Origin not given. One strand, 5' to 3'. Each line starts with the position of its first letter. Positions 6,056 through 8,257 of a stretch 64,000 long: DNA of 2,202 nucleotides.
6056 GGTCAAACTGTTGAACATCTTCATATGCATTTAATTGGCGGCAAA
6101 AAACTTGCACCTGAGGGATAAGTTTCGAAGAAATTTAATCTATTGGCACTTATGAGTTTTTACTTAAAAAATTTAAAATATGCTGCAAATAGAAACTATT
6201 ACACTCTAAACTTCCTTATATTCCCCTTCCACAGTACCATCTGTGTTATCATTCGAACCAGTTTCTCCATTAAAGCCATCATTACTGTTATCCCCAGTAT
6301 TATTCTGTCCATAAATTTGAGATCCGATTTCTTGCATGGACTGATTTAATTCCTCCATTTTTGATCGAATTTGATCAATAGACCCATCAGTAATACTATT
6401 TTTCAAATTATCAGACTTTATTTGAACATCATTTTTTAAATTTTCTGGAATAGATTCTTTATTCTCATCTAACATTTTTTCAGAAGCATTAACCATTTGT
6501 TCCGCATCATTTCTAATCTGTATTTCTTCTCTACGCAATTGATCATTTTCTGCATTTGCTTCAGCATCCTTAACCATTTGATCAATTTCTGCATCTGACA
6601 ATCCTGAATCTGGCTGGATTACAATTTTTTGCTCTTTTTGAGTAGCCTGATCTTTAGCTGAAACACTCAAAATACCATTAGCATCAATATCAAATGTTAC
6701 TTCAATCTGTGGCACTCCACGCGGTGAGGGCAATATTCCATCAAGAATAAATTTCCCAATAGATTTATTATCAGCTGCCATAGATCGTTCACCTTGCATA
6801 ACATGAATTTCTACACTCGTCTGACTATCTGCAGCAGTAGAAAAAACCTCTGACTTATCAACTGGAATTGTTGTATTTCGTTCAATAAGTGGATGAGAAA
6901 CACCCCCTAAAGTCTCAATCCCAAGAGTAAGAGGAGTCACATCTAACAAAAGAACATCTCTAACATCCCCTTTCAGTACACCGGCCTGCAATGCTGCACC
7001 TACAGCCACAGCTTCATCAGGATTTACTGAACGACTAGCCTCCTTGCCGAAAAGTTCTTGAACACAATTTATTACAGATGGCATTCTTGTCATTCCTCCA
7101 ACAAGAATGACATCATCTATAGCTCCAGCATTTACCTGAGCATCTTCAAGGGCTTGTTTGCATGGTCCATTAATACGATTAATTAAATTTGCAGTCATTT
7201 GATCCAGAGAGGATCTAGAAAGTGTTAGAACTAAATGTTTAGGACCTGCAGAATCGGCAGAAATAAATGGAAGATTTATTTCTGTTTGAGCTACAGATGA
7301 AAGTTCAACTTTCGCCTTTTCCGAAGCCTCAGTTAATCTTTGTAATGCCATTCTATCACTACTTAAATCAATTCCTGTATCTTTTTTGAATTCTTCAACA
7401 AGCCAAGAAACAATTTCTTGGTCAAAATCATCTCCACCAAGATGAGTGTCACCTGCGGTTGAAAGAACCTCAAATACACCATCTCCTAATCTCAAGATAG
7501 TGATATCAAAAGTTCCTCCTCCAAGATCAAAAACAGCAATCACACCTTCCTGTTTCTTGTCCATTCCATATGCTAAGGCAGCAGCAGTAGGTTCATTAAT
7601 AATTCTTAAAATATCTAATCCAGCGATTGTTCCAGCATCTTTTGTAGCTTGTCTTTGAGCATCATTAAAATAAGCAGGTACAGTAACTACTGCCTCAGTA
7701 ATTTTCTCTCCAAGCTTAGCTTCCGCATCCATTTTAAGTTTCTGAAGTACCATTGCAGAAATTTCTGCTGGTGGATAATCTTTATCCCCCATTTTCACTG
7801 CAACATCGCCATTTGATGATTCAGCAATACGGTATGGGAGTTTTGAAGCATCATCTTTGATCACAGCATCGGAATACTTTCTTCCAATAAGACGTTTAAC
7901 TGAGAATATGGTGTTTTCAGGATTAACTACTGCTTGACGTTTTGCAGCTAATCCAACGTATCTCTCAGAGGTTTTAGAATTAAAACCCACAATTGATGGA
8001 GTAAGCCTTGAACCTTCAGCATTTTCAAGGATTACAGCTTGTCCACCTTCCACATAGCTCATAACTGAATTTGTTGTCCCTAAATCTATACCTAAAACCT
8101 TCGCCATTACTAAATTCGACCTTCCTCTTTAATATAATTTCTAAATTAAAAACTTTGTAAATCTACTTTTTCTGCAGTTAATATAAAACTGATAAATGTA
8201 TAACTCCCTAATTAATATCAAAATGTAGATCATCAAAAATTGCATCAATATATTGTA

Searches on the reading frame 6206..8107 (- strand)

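Call 26: search_protein_families(library=ncbifam, proteins=[window:6206-8107:-], max_evalue=1e-10)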
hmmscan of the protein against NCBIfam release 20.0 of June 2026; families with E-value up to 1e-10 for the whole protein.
window:6206-8107:- (633 aa): 12 families
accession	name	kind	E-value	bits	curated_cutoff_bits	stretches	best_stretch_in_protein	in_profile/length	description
NF001413.0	PRK00290.1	equivalog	6.4e-284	943.1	648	1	1-632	1-620/625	molecular chaperone DnaK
TIGR02350.1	prok_dnaK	equivalog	8.1e-276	916.1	822.55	1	3-599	1-595/596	molecular chaperone DnaK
NF009947.0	PRK13411.1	equivalog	6.5e-262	870.4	1002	1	1-613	1-614/662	molecular chaperone DnaK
NF009946.0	PRK13410.1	equivalog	3.8e-237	788.7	1019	1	1-608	1-611/669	molecular chaperone DnaK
NF003520.0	PRK05183.1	subfamily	1.2e-189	631.7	620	1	5-595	22-601/621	Fe-S protein assembly chaperone HscA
TIGR01991.1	HscA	equivalog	2.3e-186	620.9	708.55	1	5-593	2-579/600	Fe-S protein assembly chaperone HscA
NF002399.0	PRK01433.1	equivalog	2.1e-121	406.4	743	1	4-593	21-572/595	Fe-S protein assembly chaperone HscA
NF008673.0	PRK11678.1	equivalog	1.9e-18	66.5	331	0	116-209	129-230/450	molecular chaperone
NF010539.0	PRK13927.1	subfamily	2.7e-14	52.8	293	1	123-372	86-323/339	rod shape-determining protein MreB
TIGR02529.1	EutJ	subfamily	1e-13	51.3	152.1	1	118-223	43-143/239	ethanolamine utilization protein EutJ family protein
NF011660.0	PRK15080.1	equivalog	2.2e-12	46.8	182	0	119-223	77-176/277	ethanolamine utilization protein EutJ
TIGR00904.1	mreB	subfamily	9.8e-11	41.3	365.75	1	138-245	100-202/334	MreB/Mrl family cell shape determining protein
